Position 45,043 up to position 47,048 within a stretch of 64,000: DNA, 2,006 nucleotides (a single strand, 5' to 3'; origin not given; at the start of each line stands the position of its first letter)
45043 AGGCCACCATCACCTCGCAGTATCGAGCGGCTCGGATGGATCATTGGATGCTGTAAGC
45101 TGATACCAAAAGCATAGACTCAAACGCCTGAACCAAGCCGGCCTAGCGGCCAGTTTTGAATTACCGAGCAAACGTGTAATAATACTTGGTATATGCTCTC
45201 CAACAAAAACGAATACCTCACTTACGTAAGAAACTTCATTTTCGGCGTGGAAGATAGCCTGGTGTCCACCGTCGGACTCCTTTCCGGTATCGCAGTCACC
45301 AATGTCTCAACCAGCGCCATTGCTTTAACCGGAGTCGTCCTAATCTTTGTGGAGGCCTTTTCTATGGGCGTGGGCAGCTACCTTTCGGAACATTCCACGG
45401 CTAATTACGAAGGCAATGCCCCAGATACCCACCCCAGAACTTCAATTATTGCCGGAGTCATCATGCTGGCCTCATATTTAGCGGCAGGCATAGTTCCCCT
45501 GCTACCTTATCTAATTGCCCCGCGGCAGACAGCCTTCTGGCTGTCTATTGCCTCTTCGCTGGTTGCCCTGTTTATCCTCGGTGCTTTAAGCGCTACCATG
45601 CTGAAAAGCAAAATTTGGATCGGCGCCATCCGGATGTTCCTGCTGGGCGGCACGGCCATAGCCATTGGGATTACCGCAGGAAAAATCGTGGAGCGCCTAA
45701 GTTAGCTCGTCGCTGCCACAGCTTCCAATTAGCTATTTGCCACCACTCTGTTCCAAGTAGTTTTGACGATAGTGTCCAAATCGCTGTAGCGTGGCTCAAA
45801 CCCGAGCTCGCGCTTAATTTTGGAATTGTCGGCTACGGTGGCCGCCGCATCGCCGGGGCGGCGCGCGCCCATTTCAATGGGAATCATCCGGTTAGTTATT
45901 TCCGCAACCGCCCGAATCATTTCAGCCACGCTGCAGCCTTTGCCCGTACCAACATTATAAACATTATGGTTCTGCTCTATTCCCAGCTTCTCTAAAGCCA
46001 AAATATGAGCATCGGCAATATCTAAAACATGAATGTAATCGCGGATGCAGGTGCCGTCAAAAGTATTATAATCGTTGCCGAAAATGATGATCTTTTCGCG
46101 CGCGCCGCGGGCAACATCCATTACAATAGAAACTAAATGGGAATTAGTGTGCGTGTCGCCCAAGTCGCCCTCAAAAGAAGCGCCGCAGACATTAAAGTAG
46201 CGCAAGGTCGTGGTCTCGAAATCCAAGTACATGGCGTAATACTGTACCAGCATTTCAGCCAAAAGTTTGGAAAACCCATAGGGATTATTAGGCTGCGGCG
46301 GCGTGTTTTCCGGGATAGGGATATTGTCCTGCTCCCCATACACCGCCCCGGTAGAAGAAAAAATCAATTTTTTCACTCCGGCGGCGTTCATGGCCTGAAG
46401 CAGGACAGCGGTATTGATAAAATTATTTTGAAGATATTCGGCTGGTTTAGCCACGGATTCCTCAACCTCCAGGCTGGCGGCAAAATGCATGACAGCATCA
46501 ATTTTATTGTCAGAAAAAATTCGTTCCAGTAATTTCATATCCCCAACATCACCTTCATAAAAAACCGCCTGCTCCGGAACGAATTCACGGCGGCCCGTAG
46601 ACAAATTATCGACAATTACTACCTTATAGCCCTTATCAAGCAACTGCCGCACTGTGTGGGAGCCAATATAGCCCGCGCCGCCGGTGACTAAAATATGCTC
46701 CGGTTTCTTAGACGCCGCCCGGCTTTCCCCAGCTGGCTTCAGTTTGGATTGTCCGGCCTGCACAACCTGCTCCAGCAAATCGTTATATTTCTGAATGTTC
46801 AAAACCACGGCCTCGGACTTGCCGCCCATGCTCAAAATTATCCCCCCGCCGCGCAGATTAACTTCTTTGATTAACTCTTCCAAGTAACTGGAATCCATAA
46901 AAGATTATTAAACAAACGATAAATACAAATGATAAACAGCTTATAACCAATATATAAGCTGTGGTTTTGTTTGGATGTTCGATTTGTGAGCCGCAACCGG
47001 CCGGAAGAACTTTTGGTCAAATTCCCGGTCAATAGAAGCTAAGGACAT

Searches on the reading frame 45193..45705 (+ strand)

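Call 85: search_protein_families(library=pfam, max_evalue=0.00001, proteins=[window:45193-45705:+])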
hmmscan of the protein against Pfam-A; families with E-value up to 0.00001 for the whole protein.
window:45193-45705:+ (170 aa): 1 family
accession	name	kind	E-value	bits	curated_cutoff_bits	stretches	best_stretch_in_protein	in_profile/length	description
PF01988.24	VIT1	-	2.4e-27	96.6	28.1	2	82-164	131-214/214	VIT family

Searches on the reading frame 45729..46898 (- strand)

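Call 85: search_protein_families(library=pfam, max_evalue=0.00001, proteins=[window:45729-46898:-])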
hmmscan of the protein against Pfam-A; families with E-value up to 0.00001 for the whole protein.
window:45729-46898:- (389 aa): 8 families
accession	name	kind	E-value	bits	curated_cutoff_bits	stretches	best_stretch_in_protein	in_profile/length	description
PF01370.27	Epimerase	-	7.3e-63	212.6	20.9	1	69-317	1-240/240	NAD dependent epimerase/dehydratase family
PF16363.11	GDP_Man_Dehyd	-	1.5e-59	202.6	27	1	70-377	1-328/332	GDP-mannose 4,6 dehydratase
PF02719.21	Polysacc_synt_2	-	2.7e-17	63.3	20.2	1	69-240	1-174/293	Polysaccharide biosynthesis protein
PF01073.25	3Beta_HSD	-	1.9e-16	60.4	22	1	70-309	1-236/280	3-beta hydroxysteroid dehydrogenase/isomerase family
PF04321.23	RmlD_sub_bind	-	2e-16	60.3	27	1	68-220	2-138/287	RmlD substrate binding domain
PF07993.18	NAD_binding_4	-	7.4e-12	45.4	20.1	1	129-252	83-222/258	Male sterility protein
PF13460.12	NAD_binding_10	-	1.6e-09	38.4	27.2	1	73-192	1-107/184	NAD(P)H-binding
PF05368.20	NmrA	-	9.9e-07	29.1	27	1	67-185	3-109/298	NmrA-like family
